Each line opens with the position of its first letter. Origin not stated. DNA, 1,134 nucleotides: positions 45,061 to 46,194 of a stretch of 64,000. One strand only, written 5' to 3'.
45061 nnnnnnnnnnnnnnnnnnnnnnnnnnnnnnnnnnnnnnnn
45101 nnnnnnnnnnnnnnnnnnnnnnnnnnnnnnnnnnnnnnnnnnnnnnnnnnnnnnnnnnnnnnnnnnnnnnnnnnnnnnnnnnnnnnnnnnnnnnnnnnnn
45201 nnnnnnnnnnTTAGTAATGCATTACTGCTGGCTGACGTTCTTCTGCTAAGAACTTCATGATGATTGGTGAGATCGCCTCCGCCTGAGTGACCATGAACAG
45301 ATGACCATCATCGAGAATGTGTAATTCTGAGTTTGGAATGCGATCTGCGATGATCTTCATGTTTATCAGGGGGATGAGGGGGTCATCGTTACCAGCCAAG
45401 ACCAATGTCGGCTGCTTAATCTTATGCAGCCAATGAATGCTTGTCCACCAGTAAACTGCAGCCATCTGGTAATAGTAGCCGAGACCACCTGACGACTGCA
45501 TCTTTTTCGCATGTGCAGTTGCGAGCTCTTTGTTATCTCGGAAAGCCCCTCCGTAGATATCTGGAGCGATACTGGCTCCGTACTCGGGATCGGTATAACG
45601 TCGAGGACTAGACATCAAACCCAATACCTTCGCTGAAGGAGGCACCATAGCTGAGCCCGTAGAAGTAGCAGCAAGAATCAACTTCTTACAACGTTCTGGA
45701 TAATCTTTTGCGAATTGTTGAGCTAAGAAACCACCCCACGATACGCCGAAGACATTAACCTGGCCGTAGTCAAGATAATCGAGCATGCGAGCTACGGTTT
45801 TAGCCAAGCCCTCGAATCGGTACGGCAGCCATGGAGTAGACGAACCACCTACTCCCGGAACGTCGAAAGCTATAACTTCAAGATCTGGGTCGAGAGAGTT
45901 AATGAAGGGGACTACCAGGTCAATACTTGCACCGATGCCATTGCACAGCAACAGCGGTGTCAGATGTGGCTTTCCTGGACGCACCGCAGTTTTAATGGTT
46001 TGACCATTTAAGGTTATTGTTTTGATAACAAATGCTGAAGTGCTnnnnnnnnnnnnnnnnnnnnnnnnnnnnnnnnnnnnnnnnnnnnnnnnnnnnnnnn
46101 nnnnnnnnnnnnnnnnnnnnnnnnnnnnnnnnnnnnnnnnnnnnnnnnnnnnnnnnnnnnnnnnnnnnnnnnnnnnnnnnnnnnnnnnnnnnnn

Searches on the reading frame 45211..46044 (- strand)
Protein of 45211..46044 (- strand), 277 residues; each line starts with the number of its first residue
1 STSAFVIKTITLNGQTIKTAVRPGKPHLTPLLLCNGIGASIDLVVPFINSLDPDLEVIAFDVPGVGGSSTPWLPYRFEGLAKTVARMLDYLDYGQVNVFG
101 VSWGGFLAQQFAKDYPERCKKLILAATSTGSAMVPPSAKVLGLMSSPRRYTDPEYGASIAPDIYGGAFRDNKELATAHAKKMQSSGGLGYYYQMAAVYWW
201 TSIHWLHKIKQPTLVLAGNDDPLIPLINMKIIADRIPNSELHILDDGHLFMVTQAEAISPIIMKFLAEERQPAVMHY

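Call 58: search_protein_families(library=pfam, proteins=[window:45211-46044:-], max_evalue=0.001)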
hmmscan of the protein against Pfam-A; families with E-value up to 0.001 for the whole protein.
window:45211-46044:- (277 aa): 5 families
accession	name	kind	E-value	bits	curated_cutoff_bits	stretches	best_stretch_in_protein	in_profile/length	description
PF00561.26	Abhydrolase_1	-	2.6e-36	126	25.8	1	30-252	2-242/245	alpha/beta hydrolase fold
PF12697.13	Abhydrolase_6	-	1.6e-15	58.8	26.3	1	31-257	1-213/217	Alpha/beta hydrolase family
PF12146.15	Hydrolase_4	-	1.4e-11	44.6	27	1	31-243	7-226/239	Serine aminopeptidase, S33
PF08386.16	Abhydrolase_4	-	0.00037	21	21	1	210-273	34-98/103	TAP-like protein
PF03096.20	Ndr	-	0.00096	18.4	23.3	0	77-128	82-133/283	Ndr family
